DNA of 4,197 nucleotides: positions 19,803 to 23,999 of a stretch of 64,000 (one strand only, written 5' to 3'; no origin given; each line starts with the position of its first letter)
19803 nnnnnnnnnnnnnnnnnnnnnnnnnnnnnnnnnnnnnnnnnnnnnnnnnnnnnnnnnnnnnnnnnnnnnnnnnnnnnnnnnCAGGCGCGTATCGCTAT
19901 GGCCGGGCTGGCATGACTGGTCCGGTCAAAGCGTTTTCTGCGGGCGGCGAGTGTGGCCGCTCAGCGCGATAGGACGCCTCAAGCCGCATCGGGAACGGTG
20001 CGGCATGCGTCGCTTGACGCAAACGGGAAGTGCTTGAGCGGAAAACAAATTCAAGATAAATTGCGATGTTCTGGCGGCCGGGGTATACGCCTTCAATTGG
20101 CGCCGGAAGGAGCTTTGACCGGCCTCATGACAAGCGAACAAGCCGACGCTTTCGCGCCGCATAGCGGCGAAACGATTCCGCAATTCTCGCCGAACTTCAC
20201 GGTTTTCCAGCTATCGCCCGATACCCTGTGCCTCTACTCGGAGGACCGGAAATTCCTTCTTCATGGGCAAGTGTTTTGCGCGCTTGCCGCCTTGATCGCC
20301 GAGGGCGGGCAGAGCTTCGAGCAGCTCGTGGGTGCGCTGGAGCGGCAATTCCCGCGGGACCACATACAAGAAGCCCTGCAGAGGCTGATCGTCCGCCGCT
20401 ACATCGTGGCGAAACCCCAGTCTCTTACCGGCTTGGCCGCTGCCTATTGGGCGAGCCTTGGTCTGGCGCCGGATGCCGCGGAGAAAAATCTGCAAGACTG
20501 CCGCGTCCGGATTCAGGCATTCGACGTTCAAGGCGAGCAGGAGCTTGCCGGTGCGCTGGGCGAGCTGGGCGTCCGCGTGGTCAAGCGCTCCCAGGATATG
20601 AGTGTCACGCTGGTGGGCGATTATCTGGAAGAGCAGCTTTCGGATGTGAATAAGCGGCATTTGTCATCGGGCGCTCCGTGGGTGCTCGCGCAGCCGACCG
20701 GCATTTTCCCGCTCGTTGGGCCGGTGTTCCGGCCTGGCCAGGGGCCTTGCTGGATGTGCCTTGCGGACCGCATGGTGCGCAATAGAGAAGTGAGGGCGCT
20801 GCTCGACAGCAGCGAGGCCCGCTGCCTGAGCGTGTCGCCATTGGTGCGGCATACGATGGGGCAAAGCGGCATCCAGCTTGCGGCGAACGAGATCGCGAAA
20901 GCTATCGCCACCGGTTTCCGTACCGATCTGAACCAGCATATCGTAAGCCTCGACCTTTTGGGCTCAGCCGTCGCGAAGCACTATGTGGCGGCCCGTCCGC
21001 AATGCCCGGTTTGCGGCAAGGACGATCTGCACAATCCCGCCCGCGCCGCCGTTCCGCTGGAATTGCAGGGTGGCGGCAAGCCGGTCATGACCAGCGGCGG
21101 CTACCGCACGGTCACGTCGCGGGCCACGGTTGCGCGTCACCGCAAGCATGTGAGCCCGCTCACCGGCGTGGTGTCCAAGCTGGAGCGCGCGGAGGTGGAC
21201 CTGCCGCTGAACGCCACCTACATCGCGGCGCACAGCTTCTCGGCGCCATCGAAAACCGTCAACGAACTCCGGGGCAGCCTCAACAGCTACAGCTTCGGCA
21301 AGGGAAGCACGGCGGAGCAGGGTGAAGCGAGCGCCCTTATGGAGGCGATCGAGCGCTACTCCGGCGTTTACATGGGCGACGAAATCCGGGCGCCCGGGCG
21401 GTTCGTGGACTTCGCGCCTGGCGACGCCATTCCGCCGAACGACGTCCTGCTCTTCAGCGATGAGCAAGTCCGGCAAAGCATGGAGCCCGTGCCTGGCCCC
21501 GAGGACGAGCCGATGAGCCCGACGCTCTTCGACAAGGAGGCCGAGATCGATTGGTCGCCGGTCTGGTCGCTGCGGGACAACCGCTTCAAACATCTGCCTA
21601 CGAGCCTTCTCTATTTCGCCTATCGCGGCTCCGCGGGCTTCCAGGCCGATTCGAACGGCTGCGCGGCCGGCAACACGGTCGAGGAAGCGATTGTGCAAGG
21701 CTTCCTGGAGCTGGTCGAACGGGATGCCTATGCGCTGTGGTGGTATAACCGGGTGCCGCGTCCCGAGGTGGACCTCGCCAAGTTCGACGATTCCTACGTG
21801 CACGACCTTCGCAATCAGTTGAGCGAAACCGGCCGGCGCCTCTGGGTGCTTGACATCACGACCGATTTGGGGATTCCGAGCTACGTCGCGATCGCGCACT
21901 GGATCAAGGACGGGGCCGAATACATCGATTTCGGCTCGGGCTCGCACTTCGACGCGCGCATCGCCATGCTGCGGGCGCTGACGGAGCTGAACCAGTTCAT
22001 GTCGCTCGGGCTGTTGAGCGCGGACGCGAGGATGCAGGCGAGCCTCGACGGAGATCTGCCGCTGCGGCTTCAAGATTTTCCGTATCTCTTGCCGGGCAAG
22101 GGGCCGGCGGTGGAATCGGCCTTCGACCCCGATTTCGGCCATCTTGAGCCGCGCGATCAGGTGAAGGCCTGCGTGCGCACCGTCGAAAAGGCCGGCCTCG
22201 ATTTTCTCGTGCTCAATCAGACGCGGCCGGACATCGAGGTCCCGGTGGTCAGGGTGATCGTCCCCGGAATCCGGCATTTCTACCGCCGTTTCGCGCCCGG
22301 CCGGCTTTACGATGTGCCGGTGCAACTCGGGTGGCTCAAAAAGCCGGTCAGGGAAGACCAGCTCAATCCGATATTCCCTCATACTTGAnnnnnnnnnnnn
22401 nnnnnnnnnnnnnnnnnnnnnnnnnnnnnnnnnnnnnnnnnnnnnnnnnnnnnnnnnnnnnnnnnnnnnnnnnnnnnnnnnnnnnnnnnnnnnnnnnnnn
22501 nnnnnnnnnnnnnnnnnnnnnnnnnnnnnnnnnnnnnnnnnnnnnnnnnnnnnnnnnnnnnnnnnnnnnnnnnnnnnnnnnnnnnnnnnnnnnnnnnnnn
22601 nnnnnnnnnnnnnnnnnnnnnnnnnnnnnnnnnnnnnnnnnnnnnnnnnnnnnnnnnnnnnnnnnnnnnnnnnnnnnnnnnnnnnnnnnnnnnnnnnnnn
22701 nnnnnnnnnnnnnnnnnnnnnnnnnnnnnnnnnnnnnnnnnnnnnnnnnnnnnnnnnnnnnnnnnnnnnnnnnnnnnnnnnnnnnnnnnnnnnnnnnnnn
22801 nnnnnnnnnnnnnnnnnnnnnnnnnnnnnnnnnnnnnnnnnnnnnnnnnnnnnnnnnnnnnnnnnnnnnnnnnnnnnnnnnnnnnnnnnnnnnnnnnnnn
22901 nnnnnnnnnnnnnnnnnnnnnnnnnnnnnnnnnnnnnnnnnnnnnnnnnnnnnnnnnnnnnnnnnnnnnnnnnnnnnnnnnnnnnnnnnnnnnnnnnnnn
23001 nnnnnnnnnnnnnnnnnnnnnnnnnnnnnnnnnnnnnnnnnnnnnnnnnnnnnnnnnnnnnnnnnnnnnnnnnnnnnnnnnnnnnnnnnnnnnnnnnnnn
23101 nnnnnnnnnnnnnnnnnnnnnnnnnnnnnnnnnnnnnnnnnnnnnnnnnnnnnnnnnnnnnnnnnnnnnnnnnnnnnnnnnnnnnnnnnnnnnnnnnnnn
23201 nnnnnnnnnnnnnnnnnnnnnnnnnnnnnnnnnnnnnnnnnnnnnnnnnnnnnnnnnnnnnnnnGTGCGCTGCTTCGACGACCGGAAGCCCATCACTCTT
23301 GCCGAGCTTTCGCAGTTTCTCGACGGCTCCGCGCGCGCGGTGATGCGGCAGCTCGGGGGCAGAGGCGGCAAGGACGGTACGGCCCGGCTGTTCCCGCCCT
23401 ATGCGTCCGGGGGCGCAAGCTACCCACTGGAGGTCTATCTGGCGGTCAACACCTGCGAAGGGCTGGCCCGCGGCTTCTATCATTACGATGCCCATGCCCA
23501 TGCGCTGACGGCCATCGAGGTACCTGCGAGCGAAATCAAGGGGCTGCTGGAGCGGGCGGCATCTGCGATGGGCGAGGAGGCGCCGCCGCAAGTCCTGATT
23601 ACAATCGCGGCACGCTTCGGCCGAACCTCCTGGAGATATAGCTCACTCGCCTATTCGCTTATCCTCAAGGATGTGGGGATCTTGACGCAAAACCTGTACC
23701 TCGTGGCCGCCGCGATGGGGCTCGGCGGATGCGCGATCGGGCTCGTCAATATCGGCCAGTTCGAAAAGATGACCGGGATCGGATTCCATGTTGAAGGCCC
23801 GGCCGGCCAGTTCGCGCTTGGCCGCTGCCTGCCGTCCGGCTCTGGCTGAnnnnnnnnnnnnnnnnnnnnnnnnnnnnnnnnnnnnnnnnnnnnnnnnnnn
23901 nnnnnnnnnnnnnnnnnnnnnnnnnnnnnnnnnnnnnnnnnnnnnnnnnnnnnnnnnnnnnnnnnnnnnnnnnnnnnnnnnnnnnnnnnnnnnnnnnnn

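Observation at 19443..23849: Compact TOMM/LAP RiPP cluster: precursor, fused E1-like/YcaO heterocyclase and SagB-type dehydrogenase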

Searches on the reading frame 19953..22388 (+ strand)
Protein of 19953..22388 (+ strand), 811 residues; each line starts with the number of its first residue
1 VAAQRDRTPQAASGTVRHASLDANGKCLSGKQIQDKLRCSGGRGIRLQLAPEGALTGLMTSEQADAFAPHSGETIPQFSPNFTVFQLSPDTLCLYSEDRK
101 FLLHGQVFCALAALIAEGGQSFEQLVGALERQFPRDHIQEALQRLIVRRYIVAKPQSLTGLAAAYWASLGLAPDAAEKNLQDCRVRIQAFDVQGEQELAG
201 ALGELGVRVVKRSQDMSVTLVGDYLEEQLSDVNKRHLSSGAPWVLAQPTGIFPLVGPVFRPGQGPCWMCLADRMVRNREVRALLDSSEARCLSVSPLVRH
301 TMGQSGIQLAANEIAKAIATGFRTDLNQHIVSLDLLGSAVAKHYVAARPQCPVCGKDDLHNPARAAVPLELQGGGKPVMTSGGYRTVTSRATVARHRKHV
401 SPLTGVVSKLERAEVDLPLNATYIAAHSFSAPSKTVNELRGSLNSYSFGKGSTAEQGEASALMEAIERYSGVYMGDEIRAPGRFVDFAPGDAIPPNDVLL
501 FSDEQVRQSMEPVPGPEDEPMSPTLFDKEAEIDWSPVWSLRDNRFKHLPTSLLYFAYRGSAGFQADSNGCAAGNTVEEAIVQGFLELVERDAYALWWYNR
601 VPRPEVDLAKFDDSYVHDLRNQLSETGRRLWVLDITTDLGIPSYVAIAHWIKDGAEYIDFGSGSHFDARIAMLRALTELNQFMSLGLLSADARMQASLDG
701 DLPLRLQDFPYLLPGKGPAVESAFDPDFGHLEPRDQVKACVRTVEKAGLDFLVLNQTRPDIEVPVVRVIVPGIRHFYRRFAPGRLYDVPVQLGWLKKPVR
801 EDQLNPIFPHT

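Call 4: search_protein_families(library=ncbifam, proteins=[window:19953-22388:+], max_evalue=0.01)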
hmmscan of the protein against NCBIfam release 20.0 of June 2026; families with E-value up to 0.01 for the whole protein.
window:19953-22388:+ (811 aa): 6 families
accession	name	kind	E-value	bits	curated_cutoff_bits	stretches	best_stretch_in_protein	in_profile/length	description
TIGR03604.1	TOMM_cyclo_SagD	subfamily_domain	1.2e-68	231.7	219.25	1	449-807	1-372/377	thiazole/oxazole-forming peptide maturase, SagD family component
TIGR03266.1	methan_mark_1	equivalog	2e-42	145.5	365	1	445-776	53-365/376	YcaO-related McrA-glycine thioamidation protein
TIGR03882.1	cyclo_dehyd_2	equivalog_domain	8.4e-40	136.7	36.9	1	241-407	1-164/164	TOMM precursor leader peptide-binding protein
TIGR00702.1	TIGR00702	domain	1.8e-32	112.9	75.65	1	445-775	49-365/377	YcaO-type kinase domain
NF040716.1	YcaO_for_S12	equivalog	3.6e-08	32.3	700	1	446-688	54-297/571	30S ribosomal protein S12 methylthiotransferase accessory factor YcaO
TIGR03549.1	TIGR03549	equivalog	4.3e-06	25.2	900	1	445-685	201-442/723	OsmC domain/YcaO domain-containing protein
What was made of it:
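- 20127..22388 (+): Three-domain heterocyclase (753 aa, intact): an N-terminal winged-helix leader-binding (RRE-type) domain, an E1-like domain with CWMC/CPVC, and a YcaO ATP-dependent cyclodehydratase domain (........). The C-terminus is NPIFPHT. TIGR03604, TIGR03882 and TIGR00702 (call 4).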

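Call 6: find_related_loci(query=window:19953-22388:+, collection=genome_contigs, flank=10000)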
Query window:19953-22388:+ (811 aa) in genome_contigs; peptide patterns used: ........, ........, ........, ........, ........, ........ (x = any residue, [..] = any of these).
58 stretches matched a pattern; 7 encode a relative of the query (tblastn E <= 1e-3); 7 distinct loci.
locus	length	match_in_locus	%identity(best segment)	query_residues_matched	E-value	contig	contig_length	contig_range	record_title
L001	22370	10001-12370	80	23-811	0e+0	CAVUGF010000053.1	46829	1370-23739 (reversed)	MAG: uncultured Alphaproteobacteria bacterium isolate MFD02416.bin.2.4 genome assembly, contig: contig_98987, whole geno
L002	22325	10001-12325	80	38-811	0e+0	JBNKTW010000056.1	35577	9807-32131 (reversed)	MAG: Rhodomicrobiaceae bacterium isolate A2.bin.14.orig k141_412652, whole genome shotgun sequence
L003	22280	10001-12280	71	52-811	0e+0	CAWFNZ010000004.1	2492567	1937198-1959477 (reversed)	MAG: uncultured Alphaproteobacteria bacterium isolate MFD06085.bin.1.7 genome assembly, contig: contig_7743, whole genom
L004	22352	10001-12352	61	20-811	0e+0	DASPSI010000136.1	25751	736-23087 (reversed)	MAG TPA_asm: Methylocystis sp. isolate SMAG_U12247 k141_835307, whole genome shotgun sequence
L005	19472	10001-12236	82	23-811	0e+0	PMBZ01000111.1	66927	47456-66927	MAG: Hyphomicrobiales bacterium isolate fen_921 73.20120700_E3M.239_contig_39258, whole genome shotgun sequence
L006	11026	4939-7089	38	94-807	1e-134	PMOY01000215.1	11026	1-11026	MAG: Solirubrobacterales bacterium isolate palsa_465 73.20110600_P3S.6_contig_26550, whole genome shotgun sequence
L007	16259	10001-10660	29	567-785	5e-10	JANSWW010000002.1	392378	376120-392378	MAG: Alphaproteobacteria bacterium isolate bin.9 k141_663212_length_392378_cov_65.8308, whole genome shotgun sequence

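Call 18: search_protein_families(library=ncbifam, proteins=[L002:12321-13793:+, L003:13855-14724:-], max_evalue=1)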
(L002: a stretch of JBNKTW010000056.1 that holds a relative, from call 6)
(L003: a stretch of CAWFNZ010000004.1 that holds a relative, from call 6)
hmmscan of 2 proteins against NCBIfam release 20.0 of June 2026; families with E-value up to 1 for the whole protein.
L002:12321-13793:+ (490 aa): 3 families
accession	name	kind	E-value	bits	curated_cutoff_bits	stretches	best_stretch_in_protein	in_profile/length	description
TIGR03605.1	antibiot_sagB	domain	5.6e-48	162.7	78.4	1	306-482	1-173/173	SagB family peptide dehydrogenase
TIGR04511.1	SagB_rel_DH_2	exception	1.8e-26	93.1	240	1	285-485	173-371/380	putative peptide maturation dehydrogenase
NF008033.1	PRK10765.1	equivalog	0.11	11.9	223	1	431-457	107-133/240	oxygen-insensitive NADPH nitroreductase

L003:13855-14724:- (289 aa): 4 families
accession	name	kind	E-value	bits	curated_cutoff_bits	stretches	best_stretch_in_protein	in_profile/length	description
NF053614.1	AfsKbindKbpAStmc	equivalog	1.6e-28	100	250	2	31-195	6-161/231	AfsK-binding protein KbpA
TIGR03645.1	glyox_marine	hypoth_equivalog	0.02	14.9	262.05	0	31-54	6-29/162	lactoylglutathione lyase family protein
TIGR00068.2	glyox_I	equivalog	0.034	14.1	120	0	98-145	93-139/143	lactoylglutathione lyase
NF000125.1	498180014_fosA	hypoth_equivalog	0.1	12.8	250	1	230-278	72-121/129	Fos family putative thiol transferase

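Call 19: search_protein_families(library=pfam, proteins=[L002:12321-13793:+, L003:13855-14724:-, window:20127-22388:+], max_evalue=1)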
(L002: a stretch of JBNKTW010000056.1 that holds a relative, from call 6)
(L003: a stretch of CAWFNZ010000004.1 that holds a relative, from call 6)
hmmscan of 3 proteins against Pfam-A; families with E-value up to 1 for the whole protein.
L002:12321-13793:+ (490 aa): 3 families
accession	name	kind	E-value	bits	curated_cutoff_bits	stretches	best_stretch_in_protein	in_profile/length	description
PF22767.2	ThcOx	-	1.6e-29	103.4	27.7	1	133-241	2-109/110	Cyanobactin oxidase ThcOx,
PF00881.29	Nitroreductase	-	6.8e-20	72.3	23.5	1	290-482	1-167/167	Nitroreductase family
PF17176.10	tRNA_bind_3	-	0.12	13.1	27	1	122-170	33-75/119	tRNA-binding domain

L003:13855-14724:- (289 aa): 3 families
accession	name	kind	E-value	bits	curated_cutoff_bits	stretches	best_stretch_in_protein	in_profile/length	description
PF00903.31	Glyoxalase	-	2.6e-21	76.7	20.6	2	30-137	2-115/121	Glyoxalase/Bleomycin resistance protein/Dioxygenase superfamily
PF22677.2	Ble-like_N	-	8.1e-11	41.9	24.5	2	29-61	1-33/41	Bleomycin resistance protein-like N-terminal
PF18029.7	Glyoxalase_6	-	1.7e-10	41.9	23.6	2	35-137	4-99/106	Glyoxalase-like domain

window:20127-22388:+ (753 aa): 2 families
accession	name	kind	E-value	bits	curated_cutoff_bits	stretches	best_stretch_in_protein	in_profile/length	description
PF02624.21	YcaO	-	4.7e-91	305.9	25.7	1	391-716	2-325/325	YcaO cyclodehydratase, ATP-ad Mg2+-binding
PF21084.3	DUF4423_like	-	2.3e-06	28.3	24.1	1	19-93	1-74/76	Winged Helix-turn-helix domain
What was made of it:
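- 20127..22388 (+): Pfam YcaO and DUF4423_like winged-helix domain (call 19).
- On TOMM / linear azol(in)e-containing peptide (LAP) biosynthetic cluster: TIGR03604 231.7 bits (cutoff 219.25); Pfam YcaO 305.9 bits; ERYS ATP-site motif present (calls 4, 19). TIGR03882 136.7 bits (cutoff 36.9); N-terminal winged-helix domain PF21084; two CxxC pairs (calls 4, 19).
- Checked: Scores are TIGR03604 231.7 bits (cutoff 219.25), TIGR03882 136.7 bits (cutoff 36.9) and Pfam YcaO 305.9 bits (calls 4, 19).
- Pfam finds ThcOx plus Nitroreductase in the oxidase, and a winged-helix domain plus YcaO in the heterocyclase (call 19).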

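Call 41: search_solved_structures(query=window:20127-22388:+, max_evalue=0.00001, show_alignments=1)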
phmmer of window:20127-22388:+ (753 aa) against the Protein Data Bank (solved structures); distinct sequences matched with E-value up to 0.00001: 5.
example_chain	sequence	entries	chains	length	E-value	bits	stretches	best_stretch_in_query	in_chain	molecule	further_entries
4v1t_A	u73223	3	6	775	4e-145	488.5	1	17-749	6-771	LYND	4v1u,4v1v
4bs9_A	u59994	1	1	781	1.7e-139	469.9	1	16-749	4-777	TRUD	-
7u58_A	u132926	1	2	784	6e-135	454.8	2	232-749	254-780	MusD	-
6pe3_A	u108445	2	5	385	6.2e-19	71.3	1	463-715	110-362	Uncharacterized protein MJ1094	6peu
6ci7_A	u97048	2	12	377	8.9e-14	54.2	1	456-718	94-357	YcaO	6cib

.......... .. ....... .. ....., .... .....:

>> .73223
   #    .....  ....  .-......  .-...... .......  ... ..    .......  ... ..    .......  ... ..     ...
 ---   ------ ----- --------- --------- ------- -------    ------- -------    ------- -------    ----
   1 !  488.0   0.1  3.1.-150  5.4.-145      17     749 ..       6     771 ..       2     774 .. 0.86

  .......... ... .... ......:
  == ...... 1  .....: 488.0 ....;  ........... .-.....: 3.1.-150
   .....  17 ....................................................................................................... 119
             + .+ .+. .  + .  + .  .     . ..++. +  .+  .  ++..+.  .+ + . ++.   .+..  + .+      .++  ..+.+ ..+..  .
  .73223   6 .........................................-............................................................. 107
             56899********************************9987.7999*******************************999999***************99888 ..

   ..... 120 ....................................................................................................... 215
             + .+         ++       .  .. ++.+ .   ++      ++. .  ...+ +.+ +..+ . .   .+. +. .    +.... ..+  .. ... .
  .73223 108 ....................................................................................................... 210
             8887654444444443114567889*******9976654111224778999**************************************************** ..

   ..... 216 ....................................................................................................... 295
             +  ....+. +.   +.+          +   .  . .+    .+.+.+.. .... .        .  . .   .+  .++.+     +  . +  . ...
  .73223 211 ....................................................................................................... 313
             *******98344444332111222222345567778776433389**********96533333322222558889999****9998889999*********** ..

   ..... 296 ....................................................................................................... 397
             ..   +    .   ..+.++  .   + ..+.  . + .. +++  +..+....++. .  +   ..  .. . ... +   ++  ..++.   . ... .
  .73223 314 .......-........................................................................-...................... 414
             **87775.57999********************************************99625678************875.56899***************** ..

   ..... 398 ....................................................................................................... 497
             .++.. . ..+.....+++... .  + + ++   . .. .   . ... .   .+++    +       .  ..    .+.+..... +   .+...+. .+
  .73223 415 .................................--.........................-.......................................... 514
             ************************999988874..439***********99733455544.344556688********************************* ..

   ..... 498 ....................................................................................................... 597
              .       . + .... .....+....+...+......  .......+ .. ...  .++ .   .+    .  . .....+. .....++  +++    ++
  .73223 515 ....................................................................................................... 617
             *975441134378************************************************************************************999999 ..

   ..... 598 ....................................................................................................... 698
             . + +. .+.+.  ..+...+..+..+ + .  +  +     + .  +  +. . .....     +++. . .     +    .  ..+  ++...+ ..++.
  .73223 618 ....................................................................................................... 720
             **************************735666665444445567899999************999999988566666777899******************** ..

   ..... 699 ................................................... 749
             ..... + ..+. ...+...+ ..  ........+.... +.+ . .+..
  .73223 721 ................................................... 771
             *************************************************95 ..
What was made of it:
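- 20127..22388 (+): LynD 4V1T E 4e-145 over residues 17-749; TruD and MusD also match (call 41).
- On Cyanobactins: LynD E 4e-145, TruD E 2e-139, both full length (call 41).
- Closest known: Cyanobactin heterocyclases LynD/TruD/PatD, MusD, and the oxidase ThcOx. Same: The oxidase has the ThcOx N-terminal domain plus the nitroreductase fold (calls 19, 41).
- The heterocyclase matches LynD, TruD and MusD over its full length (call 41).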

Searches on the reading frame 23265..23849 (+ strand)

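Call 4: search_protein_families(library=ncbifam, proteins=[window:23265-23849:+], max_evalue=0.01)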
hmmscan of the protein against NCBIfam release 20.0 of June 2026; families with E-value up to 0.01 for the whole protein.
window:23265-23849:+ (194 aa): 2 families
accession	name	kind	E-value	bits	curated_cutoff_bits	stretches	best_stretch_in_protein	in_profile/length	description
TIGR03605.1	antibiot_sagB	domain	6.7e-49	165.7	78.4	1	11-187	1-173/173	SagB family peptide dehydrogenase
TIGR04511.1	SagB_rel_DH_2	exception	1.2e-25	90.4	240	1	2-174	185-355/380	putative peptide maturation dehydrogenase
